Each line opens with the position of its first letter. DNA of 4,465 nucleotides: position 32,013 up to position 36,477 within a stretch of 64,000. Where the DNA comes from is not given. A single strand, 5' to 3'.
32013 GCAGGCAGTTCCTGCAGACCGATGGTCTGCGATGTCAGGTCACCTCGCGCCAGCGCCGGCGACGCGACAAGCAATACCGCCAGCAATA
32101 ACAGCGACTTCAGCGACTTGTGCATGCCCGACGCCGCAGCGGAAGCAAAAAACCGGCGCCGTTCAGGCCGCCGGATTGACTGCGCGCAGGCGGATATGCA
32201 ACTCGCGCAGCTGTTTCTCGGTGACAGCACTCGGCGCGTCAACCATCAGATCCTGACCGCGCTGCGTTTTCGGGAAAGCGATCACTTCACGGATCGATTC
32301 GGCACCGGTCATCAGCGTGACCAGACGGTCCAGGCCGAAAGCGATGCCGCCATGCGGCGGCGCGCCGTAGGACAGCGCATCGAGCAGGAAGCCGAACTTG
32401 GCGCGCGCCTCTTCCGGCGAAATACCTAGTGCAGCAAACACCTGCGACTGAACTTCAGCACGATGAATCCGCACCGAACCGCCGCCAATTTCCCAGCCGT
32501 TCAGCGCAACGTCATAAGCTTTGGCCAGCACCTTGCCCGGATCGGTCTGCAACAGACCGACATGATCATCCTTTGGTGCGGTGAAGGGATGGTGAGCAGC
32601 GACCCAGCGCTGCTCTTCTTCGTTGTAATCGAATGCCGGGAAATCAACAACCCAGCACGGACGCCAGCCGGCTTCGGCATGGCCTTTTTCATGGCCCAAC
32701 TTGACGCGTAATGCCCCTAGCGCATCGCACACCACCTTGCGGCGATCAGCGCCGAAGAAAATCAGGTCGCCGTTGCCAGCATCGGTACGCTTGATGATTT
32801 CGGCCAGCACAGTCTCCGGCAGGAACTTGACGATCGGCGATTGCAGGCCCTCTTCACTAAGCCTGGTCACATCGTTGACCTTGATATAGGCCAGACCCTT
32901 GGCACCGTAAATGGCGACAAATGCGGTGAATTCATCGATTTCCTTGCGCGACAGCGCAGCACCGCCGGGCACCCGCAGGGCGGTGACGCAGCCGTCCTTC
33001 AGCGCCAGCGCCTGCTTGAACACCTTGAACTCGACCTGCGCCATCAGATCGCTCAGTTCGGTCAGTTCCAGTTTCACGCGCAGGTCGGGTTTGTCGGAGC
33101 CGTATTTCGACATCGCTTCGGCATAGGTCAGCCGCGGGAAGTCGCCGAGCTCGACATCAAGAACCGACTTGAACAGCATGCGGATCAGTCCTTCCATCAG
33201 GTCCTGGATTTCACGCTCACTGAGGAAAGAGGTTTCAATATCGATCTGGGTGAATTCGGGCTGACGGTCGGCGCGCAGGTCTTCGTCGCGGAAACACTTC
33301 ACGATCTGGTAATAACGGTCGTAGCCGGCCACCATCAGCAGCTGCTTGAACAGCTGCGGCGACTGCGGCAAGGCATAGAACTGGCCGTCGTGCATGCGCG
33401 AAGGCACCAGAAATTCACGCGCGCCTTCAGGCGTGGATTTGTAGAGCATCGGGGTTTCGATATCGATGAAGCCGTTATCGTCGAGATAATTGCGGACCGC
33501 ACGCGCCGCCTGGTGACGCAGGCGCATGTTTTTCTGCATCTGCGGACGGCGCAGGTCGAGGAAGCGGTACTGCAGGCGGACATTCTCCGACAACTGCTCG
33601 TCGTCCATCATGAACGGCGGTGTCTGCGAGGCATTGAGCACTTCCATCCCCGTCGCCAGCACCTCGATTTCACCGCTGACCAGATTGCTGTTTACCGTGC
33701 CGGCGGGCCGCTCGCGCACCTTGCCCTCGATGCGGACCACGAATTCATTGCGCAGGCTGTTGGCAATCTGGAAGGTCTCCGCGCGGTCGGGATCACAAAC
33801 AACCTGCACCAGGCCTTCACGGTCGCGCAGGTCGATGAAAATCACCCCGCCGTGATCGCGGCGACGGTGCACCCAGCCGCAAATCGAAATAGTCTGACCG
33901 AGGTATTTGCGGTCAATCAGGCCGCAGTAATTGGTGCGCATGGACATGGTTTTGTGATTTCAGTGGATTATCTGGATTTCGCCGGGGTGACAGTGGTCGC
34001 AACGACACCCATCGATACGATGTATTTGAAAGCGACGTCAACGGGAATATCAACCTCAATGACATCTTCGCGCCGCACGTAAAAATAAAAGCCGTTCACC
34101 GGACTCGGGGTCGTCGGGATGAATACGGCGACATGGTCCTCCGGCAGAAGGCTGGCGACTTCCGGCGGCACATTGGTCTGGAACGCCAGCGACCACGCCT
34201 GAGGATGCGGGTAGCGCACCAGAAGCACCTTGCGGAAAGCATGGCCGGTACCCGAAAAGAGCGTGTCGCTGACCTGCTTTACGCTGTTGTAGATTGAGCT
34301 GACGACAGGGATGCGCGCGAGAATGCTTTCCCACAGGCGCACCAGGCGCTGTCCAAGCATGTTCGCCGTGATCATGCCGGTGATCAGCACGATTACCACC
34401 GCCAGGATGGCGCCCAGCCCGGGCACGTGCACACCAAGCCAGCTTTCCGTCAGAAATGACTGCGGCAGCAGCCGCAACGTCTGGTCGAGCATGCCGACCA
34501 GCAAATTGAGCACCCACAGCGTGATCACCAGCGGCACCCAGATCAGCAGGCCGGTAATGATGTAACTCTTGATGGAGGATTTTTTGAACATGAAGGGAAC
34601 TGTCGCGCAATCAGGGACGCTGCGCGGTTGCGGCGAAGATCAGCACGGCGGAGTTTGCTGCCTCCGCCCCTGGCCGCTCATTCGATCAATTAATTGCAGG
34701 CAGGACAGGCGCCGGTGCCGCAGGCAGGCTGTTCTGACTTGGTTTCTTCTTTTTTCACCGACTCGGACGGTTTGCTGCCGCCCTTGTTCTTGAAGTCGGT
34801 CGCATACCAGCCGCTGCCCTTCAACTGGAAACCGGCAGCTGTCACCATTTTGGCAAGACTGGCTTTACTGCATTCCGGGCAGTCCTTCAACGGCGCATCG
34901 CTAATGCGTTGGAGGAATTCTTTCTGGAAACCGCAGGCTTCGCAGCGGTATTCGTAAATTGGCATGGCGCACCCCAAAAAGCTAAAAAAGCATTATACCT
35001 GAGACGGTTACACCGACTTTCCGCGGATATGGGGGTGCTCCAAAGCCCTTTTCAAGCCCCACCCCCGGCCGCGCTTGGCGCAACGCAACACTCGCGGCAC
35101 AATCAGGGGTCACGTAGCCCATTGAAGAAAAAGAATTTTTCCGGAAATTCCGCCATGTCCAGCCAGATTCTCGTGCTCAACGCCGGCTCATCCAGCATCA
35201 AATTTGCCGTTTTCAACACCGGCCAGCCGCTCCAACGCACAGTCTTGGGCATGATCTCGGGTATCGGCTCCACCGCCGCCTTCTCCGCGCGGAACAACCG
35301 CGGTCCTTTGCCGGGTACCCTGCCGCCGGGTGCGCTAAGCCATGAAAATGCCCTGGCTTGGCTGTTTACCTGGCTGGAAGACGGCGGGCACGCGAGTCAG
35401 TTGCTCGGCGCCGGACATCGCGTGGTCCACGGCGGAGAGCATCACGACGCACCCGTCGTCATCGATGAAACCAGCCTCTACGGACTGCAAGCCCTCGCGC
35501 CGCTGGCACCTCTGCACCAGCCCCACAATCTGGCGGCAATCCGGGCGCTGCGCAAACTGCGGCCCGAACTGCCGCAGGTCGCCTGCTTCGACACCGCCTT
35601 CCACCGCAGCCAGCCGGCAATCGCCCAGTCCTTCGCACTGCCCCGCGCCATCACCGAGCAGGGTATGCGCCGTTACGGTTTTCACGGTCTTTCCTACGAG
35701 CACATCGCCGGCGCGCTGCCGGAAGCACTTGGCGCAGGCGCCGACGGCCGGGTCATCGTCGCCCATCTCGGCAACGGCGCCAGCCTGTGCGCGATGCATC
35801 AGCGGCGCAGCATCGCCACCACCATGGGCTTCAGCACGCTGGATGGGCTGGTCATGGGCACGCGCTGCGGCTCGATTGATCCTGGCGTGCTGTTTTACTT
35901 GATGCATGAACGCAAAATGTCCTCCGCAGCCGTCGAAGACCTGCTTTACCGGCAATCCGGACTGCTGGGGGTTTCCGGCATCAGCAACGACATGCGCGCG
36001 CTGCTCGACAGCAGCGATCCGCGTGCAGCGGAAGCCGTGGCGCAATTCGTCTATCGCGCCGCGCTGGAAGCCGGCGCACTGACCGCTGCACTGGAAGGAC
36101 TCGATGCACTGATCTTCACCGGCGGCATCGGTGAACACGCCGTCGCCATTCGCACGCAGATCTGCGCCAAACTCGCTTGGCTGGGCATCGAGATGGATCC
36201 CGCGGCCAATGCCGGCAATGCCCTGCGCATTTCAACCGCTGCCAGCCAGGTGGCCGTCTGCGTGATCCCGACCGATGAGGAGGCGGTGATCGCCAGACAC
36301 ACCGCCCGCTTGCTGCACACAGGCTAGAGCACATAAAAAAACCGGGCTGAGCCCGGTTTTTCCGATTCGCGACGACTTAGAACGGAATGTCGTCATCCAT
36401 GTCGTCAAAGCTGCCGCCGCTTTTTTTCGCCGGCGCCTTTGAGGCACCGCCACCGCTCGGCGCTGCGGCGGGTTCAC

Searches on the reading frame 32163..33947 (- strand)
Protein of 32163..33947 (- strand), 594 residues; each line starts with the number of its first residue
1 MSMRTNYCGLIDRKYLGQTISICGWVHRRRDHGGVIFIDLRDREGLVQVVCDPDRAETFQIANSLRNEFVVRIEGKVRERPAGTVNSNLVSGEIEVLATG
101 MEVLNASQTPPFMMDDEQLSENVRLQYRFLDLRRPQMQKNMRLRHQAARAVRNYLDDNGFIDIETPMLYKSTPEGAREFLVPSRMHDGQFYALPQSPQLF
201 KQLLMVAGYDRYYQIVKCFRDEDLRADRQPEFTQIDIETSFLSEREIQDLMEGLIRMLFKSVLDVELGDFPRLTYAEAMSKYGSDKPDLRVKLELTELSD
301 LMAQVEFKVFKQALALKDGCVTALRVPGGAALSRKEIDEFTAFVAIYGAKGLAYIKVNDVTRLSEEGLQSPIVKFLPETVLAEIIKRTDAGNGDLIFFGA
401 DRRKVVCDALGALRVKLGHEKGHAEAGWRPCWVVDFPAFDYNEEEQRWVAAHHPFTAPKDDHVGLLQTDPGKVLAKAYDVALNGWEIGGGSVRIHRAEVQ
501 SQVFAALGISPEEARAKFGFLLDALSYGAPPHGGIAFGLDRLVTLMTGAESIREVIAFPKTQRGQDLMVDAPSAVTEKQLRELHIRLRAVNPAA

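Call 7: search_protein_families(library=pfam, proteins=[window:32163-33947:-])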
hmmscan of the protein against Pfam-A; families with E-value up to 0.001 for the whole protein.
window:32163-33947:- (594 aa): 4 families
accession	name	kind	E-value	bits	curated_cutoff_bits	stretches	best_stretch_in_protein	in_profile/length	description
PF00152.25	tRNA-synt_2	-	7e-124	413.3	25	1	121-562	2-308/308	tRNA synthetases class II (D, K and N)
PF02938.19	GAD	-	7.7e-28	97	23.4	1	310-410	1-95/95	GAD domain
PF01336.31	tRNA_anti-codon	-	7.7e-21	74.3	27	1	20-104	1-75/75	OB-fold nucleic acid binding domain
PF12869.13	tRNA_anti-like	-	0.00066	19.7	23.5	0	12-78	65-133/146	tRNA_anti-like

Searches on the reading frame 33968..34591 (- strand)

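Call 7: search_protein_families(library=pfam, proteins=[window:33968-34591:-])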
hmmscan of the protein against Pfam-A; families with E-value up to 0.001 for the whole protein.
window:33968-34591:- (207 aa): 1 family
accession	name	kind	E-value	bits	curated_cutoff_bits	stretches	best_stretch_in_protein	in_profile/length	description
PF04367.18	DUF502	-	1.5e-33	115.3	23.8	1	62-165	1-106/107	Protein of unknown function (DUF502)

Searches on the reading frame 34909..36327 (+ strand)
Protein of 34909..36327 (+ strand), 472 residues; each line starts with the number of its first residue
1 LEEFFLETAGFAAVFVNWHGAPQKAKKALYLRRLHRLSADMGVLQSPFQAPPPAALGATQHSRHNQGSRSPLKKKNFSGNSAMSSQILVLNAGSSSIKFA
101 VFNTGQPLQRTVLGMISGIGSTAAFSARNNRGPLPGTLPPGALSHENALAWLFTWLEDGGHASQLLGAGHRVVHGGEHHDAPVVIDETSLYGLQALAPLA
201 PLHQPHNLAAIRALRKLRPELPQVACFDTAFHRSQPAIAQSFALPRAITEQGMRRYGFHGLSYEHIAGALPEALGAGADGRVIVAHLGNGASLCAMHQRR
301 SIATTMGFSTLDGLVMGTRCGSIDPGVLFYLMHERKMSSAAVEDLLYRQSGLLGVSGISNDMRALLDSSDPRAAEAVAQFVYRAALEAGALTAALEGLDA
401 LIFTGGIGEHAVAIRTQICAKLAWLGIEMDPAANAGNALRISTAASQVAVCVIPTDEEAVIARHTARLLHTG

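Call 7: search_protein_families(library=pfam, proteins=[window:34909-36327:+])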
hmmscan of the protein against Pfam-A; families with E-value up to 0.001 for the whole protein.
window:34909-36327:+ (472 aa): 1 family
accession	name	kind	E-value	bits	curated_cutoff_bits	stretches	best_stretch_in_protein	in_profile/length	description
PF00871.23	Acetate_kinase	-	1.3e-107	360.3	22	1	87-463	2-392/392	Acetokinase family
